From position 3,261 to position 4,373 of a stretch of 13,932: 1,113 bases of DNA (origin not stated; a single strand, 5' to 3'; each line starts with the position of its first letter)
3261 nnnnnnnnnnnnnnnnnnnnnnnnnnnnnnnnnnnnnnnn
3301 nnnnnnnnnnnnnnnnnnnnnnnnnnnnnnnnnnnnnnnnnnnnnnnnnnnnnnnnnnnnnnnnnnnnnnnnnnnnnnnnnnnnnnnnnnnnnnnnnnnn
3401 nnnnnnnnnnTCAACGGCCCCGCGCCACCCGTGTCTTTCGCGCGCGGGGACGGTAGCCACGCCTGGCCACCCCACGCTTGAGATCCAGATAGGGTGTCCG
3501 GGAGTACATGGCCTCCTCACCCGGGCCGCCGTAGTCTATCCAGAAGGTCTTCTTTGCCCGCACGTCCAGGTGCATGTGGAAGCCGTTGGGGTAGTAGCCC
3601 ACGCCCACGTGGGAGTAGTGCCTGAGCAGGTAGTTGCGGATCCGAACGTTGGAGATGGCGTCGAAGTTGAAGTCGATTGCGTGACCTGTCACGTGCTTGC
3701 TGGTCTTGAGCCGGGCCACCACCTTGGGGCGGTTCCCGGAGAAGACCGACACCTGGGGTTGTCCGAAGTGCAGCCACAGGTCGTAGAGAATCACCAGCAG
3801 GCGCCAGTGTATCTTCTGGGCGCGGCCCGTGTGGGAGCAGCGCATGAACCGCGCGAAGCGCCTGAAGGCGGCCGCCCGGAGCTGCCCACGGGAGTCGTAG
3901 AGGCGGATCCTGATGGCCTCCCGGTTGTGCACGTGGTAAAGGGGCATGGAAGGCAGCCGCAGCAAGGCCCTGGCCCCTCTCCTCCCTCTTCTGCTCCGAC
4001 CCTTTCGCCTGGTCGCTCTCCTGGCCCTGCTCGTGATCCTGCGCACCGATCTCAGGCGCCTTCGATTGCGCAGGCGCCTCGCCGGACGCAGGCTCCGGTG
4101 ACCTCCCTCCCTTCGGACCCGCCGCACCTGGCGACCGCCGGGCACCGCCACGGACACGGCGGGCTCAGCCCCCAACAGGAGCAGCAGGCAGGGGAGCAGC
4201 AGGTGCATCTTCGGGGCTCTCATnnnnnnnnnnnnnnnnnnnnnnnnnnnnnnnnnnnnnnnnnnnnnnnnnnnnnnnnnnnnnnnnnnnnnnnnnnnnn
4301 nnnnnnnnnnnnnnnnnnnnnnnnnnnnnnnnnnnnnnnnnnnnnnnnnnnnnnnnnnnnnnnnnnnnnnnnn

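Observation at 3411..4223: MepK/YcbK-type M15A peptidoglycan endopeptidase with a stretch of about 55 aa that is half arginine, directly after its signal peptide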

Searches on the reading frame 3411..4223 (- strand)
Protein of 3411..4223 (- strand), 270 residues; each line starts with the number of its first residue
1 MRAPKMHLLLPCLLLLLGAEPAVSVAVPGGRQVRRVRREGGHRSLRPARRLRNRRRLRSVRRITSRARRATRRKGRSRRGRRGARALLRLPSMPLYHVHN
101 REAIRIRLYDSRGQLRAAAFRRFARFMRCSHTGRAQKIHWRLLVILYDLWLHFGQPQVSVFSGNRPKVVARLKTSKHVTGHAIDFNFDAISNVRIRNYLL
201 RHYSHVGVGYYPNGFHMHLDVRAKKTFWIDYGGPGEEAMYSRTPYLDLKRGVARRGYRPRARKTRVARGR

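Call 5: search_protein_families(library=pfam, proteins=[window:3411-4223:-], max_evalue=0.1)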
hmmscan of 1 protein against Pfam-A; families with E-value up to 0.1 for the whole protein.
window:3411-4223:- (270 aa): 2 families
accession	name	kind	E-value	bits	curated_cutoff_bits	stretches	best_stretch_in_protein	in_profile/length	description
PF05951.18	Peptidase_M15_2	-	8.1e-11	42.3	27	1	93-222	9-148/153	Bacterial protein of unknown function (DUF882)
PF08291.16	Peptidase_M15_3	-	2.6e-07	31.2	23.2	1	132-220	17-108/108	Peptidase M15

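Call 6: search_protein_families(library=ncbifam, proteins=[window:3411-4223:-], max_evalue=0.1)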
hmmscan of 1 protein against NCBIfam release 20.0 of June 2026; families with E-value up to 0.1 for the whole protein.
window:3411-4223:- (270 aa): 1 family
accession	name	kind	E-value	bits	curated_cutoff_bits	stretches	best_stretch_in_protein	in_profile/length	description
NF053624.1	PtglEndpepMepK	equivalog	1.4e-08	34.8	185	1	93-222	34-171/176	peptidoglycan L,D-endopeptidase MepK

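Call 8: find_homologous_proteins(query=window:3411-4223:-)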
Query window:3411-4223:- (270 aa): 20 proteins with E <= 0.001 among 8000 candidates.
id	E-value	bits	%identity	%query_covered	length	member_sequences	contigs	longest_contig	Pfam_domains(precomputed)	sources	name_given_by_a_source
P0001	5.1e-173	592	100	100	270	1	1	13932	PF05951.19,PF08291.17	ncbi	-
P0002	3.4e-104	366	72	89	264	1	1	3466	PF05951.19,PF08291.17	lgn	-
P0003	8.3e-100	352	74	83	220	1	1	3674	PF05951.19,PF08291.17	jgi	jgi:uncharacterized protein YcbK (DUF882 family)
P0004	9.1e-100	352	74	83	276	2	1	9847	PF05951.19,PF08291.17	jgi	-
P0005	8.0e-96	339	84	61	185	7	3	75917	PF05951.19,PF08291.17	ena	-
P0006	2.5e-94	334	82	65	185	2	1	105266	PF05951.19,PF08291.17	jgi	jgi:uncharacterized protein YcbK (DUF882 family)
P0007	1.3e-90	322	62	88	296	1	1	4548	PF05951.19,PF08291.17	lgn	-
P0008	4.1e-79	284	71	61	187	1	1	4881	PF05951.19,PF08291.17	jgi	-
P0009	1.7e-78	282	54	96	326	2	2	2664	PF05951.19,PF08291.17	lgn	-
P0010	3.7e-75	271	68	64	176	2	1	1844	PF05951.19,PF08291.17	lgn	-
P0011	6.3e-74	267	68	62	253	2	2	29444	PF05951.19,PF08291.17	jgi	jgi:uncharacterized protein YcbK (DUF882 family)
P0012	3.3e-73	265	69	58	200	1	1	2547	PF05951.19,PF08291.17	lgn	-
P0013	1.1e-71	260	69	56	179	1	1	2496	PF05951.19,PF08291.17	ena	-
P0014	2.5e-71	259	65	62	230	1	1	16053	PF05951.19,PF08291.17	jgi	jgi:uncharacterized protein YcbK (DUF882 family)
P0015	3.4e-71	258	68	61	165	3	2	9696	PF05951.19,PF08291.17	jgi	jgi:uncharacterized protein YcbK (DUF882 family)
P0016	5.2e-71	258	71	58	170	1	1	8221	PF05951.19,PF08291.17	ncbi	-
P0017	7.9e-67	244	63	63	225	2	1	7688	PF05951.19,PF08291.17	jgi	jgi:uncharacterized protein YcbK (DUF882 family)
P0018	4.7e-19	87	39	46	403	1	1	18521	PF05951.19,PF23446.2,PF01476.27,PF23473.2,PF08291.17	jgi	jgi:LysM repeat protein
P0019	6.7e-19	87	35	60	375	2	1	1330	PF05951.19,PF01476.27,PF08291.17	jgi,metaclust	metaclust:\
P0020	5.3e-16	77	38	46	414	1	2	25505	PF05951.19,PF23446.2,PF01476.27,PF08291.17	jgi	jgi:LysM repeat protein/uncharacterized protein YcbK (DUF882 family)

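Call 9: find_encoding_contigs(protein=window:3411-4223:-, flank=10000)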
Protein window:3411-4223:- (270 aa): no gene with exactly this product is on record in the collection.

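Call 14: find_related_loci(query=A1, collection=genome_contigs, flank=6000)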
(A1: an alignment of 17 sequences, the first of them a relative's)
Query A1 (270 aa) in genome_contigs; peptide patterns used: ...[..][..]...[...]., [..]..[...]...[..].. (x = any residue, [..] = any of these).
44 stretches matched a pattern; 10 encode a relative of the query (tblastn E <= 1e-3); 10 distinct loci.
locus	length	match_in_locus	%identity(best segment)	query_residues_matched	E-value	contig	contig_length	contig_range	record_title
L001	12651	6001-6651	73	31-263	3e-101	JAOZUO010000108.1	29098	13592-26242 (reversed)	MAG: Deltaproteobacteria bacterium isolate GMC8.metabat2.102 GMC8_804_length_29098_cov_16.094033, whole genome shotgun s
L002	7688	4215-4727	63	90-261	1e-73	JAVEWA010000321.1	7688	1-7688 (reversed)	MAG: Polyangia bacterium isolate BF4_134 NODE_32288_length_7688_cov_3.304854_Biofilm4, whole genome shotgun sequence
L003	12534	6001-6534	49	88-265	2e-60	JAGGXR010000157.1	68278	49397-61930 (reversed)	MAG: Deltaproteobacteria bacterium isolate AUK157 PB_MBMC_111_c_000000000137, whole genome shotgun sequence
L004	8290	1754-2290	53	91-268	3e-59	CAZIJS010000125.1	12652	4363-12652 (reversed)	MAG TPA_asm: uncultured Myxococcales bacterium isolate SRP163575_co1_106 genome assembly, contig: NODE_10902_length_1265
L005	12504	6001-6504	44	89-252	4e-45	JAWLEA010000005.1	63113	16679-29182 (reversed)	MAG: Polyangia bacterium isolate 20BLK6-1.bin.28 NODE_288_length_63113_cov_5.212921, whole genome shotgun sequence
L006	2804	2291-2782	45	91-250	4e-43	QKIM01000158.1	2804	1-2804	MAG: Deltaproteobacteria bacterium isolate SZUA-580 scaffold_222920, whole genome shotgun sequence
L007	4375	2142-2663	44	90-258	8e-43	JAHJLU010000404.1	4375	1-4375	MAG: Myxococcota bacterium isolate Old_saline.mb.159 Old_saline.mb.159_k141_615927, whole genome shotgun sequence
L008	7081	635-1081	37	93-242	2e-27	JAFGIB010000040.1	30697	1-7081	MAG: Deltaproteobacteria bacterium isolate Zod_Metabat.169 k87_1495332, whole genome shotgun sequence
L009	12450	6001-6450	34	93-243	1e-20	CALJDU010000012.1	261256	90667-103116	MAG: uncultured bacterium isolate R4_Bin_MAXBIN__061_1 genome assembly, contig: c_000001155455, whole genome shotgun seq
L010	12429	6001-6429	38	98-240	7e-20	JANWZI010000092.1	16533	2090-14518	MAG: Myxococcota bacterium isolate SKYG91 NODE_92_length_16533_cov_5.000972, whole genome shotgun sequence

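Call 15: find_related_loci(query=A1, collection=metagenome_contigs, flank=4000)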
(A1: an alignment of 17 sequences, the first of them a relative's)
Query A1 (270 aa) in metagenome_contigs; peptide patterns used: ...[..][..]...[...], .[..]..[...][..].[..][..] (x = any residue, [..] = any of these).
526 stretches matched a pattern; 3 encode a relative of the query (tblastn E <= 1e-3); 3 distinct loci.
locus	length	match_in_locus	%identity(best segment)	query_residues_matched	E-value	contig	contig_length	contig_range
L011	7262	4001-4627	74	43-267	1e-102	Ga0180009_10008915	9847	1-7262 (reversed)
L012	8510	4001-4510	85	88-257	4e-99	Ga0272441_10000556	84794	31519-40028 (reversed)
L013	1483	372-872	45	90-251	4e-44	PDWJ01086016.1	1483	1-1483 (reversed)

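Call 21: search_protein_families(library=ncbifam, proteins=[L005:6562-7968:+, L007:2670-4082:+, L005:4122-5294:-, L007:249-1424:-], max_evalue=0.001)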
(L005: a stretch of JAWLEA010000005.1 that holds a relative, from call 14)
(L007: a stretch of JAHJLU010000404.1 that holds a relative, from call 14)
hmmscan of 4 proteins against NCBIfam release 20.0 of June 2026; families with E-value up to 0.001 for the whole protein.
L005:6562-7968:+ (468 aa): 21 families
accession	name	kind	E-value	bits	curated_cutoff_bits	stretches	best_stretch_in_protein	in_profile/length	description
TIGR01081.1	mpl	equivalog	1.4e-108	363.8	388.7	1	3-460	2-447/448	UDP-N-acetylmuramate:L-alanyl-gamma-D-glutamyl-meso-diaminopimelate ligase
TIGR01082.1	murC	equivalog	1.7e-81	274.6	335.1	1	2-456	1-448/449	UDP-N-acetylmuramate--L-alanine ligase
NF011171.0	PRK14573.1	equivalog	2.7e-45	154.6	1015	1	2-458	6-446/809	bifunctional UDP-N-acetylmuramate--L-alanine ligase/D-alanine--D-alanine ligase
NF001126.0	PRK00139.1-4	equivalog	2e-23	82.7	373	1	180-359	196-374/486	UDP-N-acetylmuramoyl-L-alanyl-D-glutamate--2,6-diaminopimelate ligase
TIGR01085.1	murE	subfamily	3e-21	75.9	257.3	1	247-359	252-364/472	UDP-N-acetylmuramyl-tripeptide synthetase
NF053645.1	pMurC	equivalog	3.1e-21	75.7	560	2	245-361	285-398/492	pseudomurein biosynthesis peptide ligase pMurC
NF001124.0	PRK00139.1-2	equivalog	7.1e-21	74.5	476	1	212-359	234-383/500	UDP-N-acetylmuramoyl-L-alanyl-D-glutamate--2,6-diaminopimelate ligase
TIGR01087.1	murD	equivalog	5.8e-18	65.2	211.95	1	9-349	5-340/441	UDP-N-acetylmuramoyl-L-alanine--D-glutamate ligase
NF001123.0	PRK00139.1-1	equivalog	5.9e-15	54.9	586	1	247-381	271-405/493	UDP-N-acetylmuramoyl-L-alanyl-D-glutamate--2,6-diaminopimelate ligase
TIGR01143.1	murF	subfamily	6.4e-15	55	288.6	1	177-357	149-329/418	UDP-N-acetylmuramoyl-tripeptide--D-alanyl-D-alanine ligase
NF008896.0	PRK11929.1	equivalog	8.1e-15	53.7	1023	1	179-359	203-391/965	bifunctional UDP-N-acetylmuramoyl-L-alanyl-D-glutamate--2,6-diaminopimelate ligase MurE/UDP-N-acetylmuramoyl-tripeptide--D-alanyl-D-alanine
NF053646.1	pMurD1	equivalog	1.5e-14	53.6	610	1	182-369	189-368/465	pseudomurein biosynthesis peptide ligase pMurD1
NF053648.1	pMurE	equivalog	4.3e-12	45.5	600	1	178-362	190-363/464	pseudomurein biosynthesis peptide ligase pMurE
TIGR02068.2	cya_phycin_syn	equivalog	1.3e-11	43.2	850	1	281-445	682-848/862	cyanophycin synthetase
NF010628.0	PRK14022.1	equivalog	1.1e-10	40.8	536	1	247-445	270-454/483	UDP-N-acetylmuramoyl-L-alanyl-D-glutamate--L-lysine ligase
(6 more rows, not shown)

L007:2670-4082:+ (470 aa): 22 families
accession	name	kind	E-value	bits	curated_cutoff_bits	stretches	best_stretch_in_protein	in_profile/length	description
TIGR01081.1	mpl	equivalog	2.8e-104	349.6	388.7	1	4-463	2-447/448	UDP-N-acetylmuramate:L-alanyl-gamma-D-glutamyl-meso-diaminopimelate ligase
TIGR01082.1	murC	equivalog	3e-89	300.2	335.1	1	3-459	1-448/449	UDP-N-acetylmuramate--L-alanine ligase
NF011171.0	PRK14573.1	equivalog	5.4e-40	137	1015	1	3-418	6-403/809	bifunctional UDP-N-acetylmuramate--L-alanine ligase/D-alanine--D-alanine ligase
NF053645.1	pMurC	equivalog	3.4e-23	82.1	560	2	247-389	284-422/492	pseudomurein biosynthesis peptide ligase pMurC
TIGR01087.1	murD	equivalog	4.7e-20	72.1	211.95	1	12-354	7-341/441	UDP-N-acetylmuramoyl-L-alanine--D-glutamate ligase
NF001126.0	PRK00139.1-4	equivalog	1.5e-18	66.6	373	1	181-362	195-374/486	UDP-N-acetylmuramoyl-L-alanyl-D-glutamate--2,6-diaminopimelate ligase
TIGR01143.1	murF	subfamily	6.6e-17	61.6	288.6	1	179-336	149-302/418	UDP-N-acetylmuramoyl-tripeptide--D-alanyl-D-alanine ligase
TIGR01085.1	murE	subfamily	1.8e-16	60.1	257.3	1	181-445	179-442/472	UDP-N-acetylmuramyl-tripeptide synthetase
NF053648.1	pMurE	equivalog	3.1e-16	59.2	600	1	179-366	189-364/464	pseudomurein biosynthesis peptide ligase pMurE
NF053646.1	pMurD1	equivalog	7.8e-16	57.8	610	1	182-449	187-441/465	pseudomurein biosynthesis peptide ligase pMurD1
NF001124.0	PRK00139.1-2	equivalog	8.1e-15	54.5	476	1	181-362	200-383/500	UDP-N-acetylmuramoyl-L-alanyl-D-glutamate--2,6-diaminopimelate ligase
NF008896.0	PRK11929.1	equivalog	5.5e-14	50.9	1023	1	181-362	203-391/965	bifunctional UDP-N-acetylmuramoyl-L-alanyl-D-glutamate--2,6-diaminopimelate ligase MurE/UDP-N-acetylmuramoyl-tripeptide--D-alanyl-D-alanine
NF001123.0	PRK00139.1-1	equivalog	1.2e-11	44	586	1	181-446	198-461/493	UDP-N-acetylmuramoyl-L-alanyl-D-glutamate--2,6-diaminopimelate ligase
NF010628.0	PRK14022.1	equivalog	1.4e-10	40.5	536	1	237-353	259-363/483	UDP-N-acetylmuramoyl-L-alanyl-D-glutamate--L-lysine ligase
NF033197.0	F430_CfbE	equivalog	1.5e-09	37.3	250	1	274-336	258-319/430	coenzyme F430 synthase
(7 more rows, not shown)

L005:4122-5294:- (390 aa): 0 families

L007:249-1424:- (391 aa): 0 families

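Call 24: search_solved_structures(query=A1, max_evalue=0.01, show_alignments=2)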
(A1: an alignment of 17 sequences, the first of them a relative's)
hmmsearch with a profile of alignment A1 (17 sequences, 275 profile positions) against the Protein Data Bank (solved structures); distinct sequences matched with E-value up to 0.01: 0.

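Call 30: predict_structure(alignment_id=A1)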
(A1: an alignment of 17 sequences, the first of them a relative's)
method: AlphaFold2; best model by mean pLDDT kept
length: 270 residues; sequences in the alignment: 17
mean_pLDDT: 63.9   pTM: 0.57
mean pLDDT of the five models: 63.9, 62.4, 58.6, 58.5, 57.6
residues with pLDDT >= 90: 7; 70-90: 134; 50-70: 23; < 50: 106
segments of 3 or more residues with pLDDT < 50: 1-3, 10-68, 70-72, 74-87, 163-178, 262-270
pLDDT, mean of each block of 10 residues (from residue 1): 51 40 38 33 39 37 45 45 52 76 86 87 81 76 86 66 39 41 79 89 86 82 85 78 88 79 43
secondary structure, 60 per line:
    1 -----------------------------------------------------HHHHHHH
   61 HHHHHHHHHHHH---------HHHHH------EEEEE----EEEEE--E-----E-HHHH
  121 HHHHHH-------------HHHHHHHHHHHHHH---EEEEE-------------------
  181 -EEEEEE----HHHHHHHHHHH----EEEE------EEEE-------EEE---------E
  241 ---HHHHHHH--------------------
elements in order: H54-72 H82-86 E93-97 E102-106 H117-126 H140-153 E157-161 E182-187 H192-202 E207-210 E217-220 E228-230 H244-250

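Call 31: search_protein_representatives(alignment_id=A1)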
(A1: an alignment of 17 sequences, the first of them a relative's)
Query: 17 sequences, 275 profile positions. Proteins with E-value up to 0.001 (for the whole library): 3817; up to 1e-10: 1396; up to 1e-30: 169. The best 150 are listed.
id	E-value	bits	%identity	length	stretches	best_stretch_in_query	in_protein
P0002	4.6e-120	416.7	-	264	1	3-234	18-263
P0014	9.4e-108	376.3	-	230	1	55-275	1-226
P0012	4.0e-105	367.7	-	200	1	55-259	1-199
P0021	1.8e-92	326.2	-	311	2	26-269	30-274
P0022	1.8e-89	316.4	-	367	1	9-267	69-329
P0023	1.5e-86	306.8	-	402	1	21-259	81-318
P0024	2.6e-76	273.2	-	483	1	17-260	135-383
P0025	1.2e-55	205.4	-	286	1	17-220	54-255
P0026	1.2e-55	205.4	-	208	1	31-213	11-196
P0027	2.3e-55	204.5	-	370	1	22-236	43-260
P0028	4.7e-55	203.5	-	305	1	28-251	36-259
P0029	6.2e-54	199.8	-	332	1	28-224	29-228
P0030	1.6e-53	198.4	-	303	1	26-221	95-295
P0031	1.7e-53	198.4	-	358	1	41-218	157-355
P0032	2.6e-53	197.8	-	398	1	21-213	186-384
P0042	2.6e-50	187.9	-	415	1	18-219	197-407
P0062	1.5e-45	172.3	-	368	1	18-220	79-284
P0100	2.1e-39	152.1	-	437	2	15-221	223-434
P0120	9.1e-36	140.2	-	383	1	73-230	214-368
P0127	1.8e-34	136.0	-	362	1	13-254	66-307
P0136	4.6e-34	134.6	-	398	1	70-258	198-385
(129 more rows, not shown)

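Call 37: fold_search(model_id=the predicted structure, library=pdb)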
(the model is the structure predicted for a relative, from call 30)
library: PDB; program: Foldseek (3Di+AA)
matches with E <= 10: 106; with E <= 0.001: 0
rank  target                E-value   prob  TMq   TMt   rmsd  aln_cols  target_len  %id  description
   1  4v19_X                3.1e-01  0.09  0.14  0.23  21.0       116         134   19  Structure of the large subunit of the mammalian mitoribosome, part 1 of 2 (released 2014-10-08)
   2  6d3v_A                6.6e-01  0.16  0.20  0.22  14.6       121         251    8  Chromosomal trehalose-6-phosphate phosphatase from P. aeruginosa (released 2018-05-09)
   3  5gvx                  7.1e-01  0.11  0.17  0.13  12.5       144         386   14  Structural insight into dephosphorylation by Trehalose 6-phosphate Phosphatase (OtsB2) from Mycobacterium Tuberculosis (released 2017-09-27)
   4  6cj0_A                8.0e-01  0.12  0.19  0.20  14.5       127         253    8  Chromosomal trehalose-6-phosphate phosphatase from P. aeruginosa (released 2018-05-09)
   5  8oin_BB               1.1e+00  0.06  0.14  0.22  17.0       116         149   16  55S mammalian mitochondrial ribosome with mtRF1 and P-site tRNA (released 2023-06-14)
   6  1xvi_A                1.2e+00  0.20  0.22  0.25   4.9        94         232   13  Crystal Structure of YedP, phosphatase-like domain protein from Escherichia coli K12 (released 2004-12-14)
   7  6gb2_BX               1.2e+00  0.04  0.13  0.21  16.8       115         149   16  Unique features of mammalian mitochondrial translation initiation revealed by cryo-EM. This file contains the 39S rib (released 2018-08-08)
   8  6rme_A                1.4e+00  0.08  0.15  0.11   5.9        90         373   12  Structure of IMP bound Plasmodium falciparum IMP-nucleotidase mutant D172N (released 2020-07-08)
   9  7kld_B                1.5e+00  0.08  0.11  0.24   5.3        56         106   14  Crystal Structure of an Essential Ribosomal Processing Protease Prp from S. aureus in complex with a covalently linked (released 2021-09-01)
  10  2ozv_B                1.5e+00  0.03  0.10  0.12  12.8        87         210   20  Crystal structure of a predicted O-methyltransferase, protein Atu636 from Agrobacterium tumefaciens. (released 2007-03-27)
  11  5gt8_D                1.7e+00  0.04  0.11  0.11  11.2        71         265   13  Crystal Structure of apo-CASTOR1 (released 2017-08-23)
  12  1wr8_A                1.8e+00  0.20  0.19  0.21   4.2        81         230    9  Crystal structure of hypothetical protein PH1421 from Pyrococcus horikoshii. (released 2004-10-26)
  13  6xyd_B                1.8e+00  0.12  0.13  0.28   4.1        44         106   18  Crystal structure of Q4D6Q6, a conserved kinetoplastid-specific protein from Trypanosoma cruzi (released 2020-06-10)
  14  9oti_U                1.8e+00  0.05  0.12  0.12  10.0        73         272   11  GATOR2 complex bound to arginine sensor CASTOR1 (released 2025-10-01)
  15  1xvi_B                2.0e+00  0.15  0.22  0.25   4.9        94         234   13  Crystal Structure of YedP, phosphatase-like domain protein from Escherichia coli K12 (released 2004-12-14)
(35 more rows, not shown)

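Call 61: find_encoding_contigs(protein=P0006, flank=8000, max_places=1)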
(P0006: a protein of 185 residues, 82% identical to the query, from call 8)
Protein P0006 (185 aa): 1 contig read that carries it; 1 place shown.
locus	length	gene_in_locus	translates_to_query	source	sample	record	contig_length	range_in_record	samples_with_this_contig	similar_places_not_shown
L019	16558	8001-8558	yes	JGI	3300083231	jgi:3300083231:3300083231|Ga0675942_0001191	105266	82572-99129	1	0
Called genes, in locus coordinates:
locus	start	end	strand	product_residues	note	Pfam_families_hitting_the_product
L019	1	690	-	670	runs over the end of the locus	PF10150:RNase_E_G, PF20833:RNase_E_G_Thio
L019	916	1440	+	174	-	PF25084:LbH_EIF2B (weak), PF00132:Hexapep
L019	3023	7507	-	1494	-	PF05359:DUF748 (faint), PF13116:YhdP (faint), PF27051:TamB_N (faint), PF05170:AsmA (faint), PF04357:TamB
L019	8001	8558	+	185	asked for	PF05951:Peptidase_M15_2, PF08291:Peptidase_M15_3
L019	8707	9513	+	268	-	-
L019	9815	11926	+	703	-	PF13598:DUF4139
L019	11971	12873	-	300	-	PF03372:Exo_endo_phos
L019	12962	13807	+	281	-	-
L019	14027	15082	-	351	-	PF13353:Fer4_12 (weak), PF04055:Radical_SAM, PF13186:SPASM (weak)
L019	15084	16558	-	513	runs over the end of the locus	-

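Call 62: find_encoding_contigs(protein=P0011, flank=8000, max_places=1)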
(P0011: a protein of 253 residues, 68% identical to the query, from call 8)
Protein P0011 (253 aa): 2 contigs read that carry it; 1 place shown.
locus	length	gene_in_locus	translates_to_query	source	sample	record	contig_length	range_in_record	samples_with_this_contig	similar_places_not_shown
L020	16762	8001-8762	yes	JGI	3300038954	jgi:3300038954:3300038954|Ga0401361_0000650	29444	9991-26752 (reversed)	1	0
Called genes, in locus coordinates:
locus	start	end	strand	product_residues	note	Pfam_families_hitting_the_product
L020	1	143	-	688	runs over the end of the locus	-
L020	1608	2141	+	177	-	-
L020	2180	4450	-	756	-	-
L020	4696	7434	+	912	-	PF01624:MutS_I, PF05188:MutS_II, PF05192:MutS_III, PF05190:MutS_IV, PF00488:MutS_V, PF27441:MutS_C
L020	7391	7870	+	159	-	-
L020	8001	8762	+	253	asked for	PF05951:Peptidase_M15_2, PF08291:Peptidase_M15_3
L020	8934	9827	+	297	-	-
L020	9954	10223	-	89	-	PF01106:NifU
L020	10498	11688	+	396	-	PF02771:Acyl-CoA_dh_N, PF02770:Acyl-CoA_dh_M, PF00441:Acyl-CoA_dh_1, PF08028:Acyl-CoA_dh_2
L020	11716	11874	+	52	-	-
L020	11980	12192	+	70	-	PF00364:Biotin_lipoyl, PF25973:BSH_CzcB (faint), PF25997:BSH_YhbJ (weak)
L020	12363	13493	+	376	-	PF03977:OAD_beta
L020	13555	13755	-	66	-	-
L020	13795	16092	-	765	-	-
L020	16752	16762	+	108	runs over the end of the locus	-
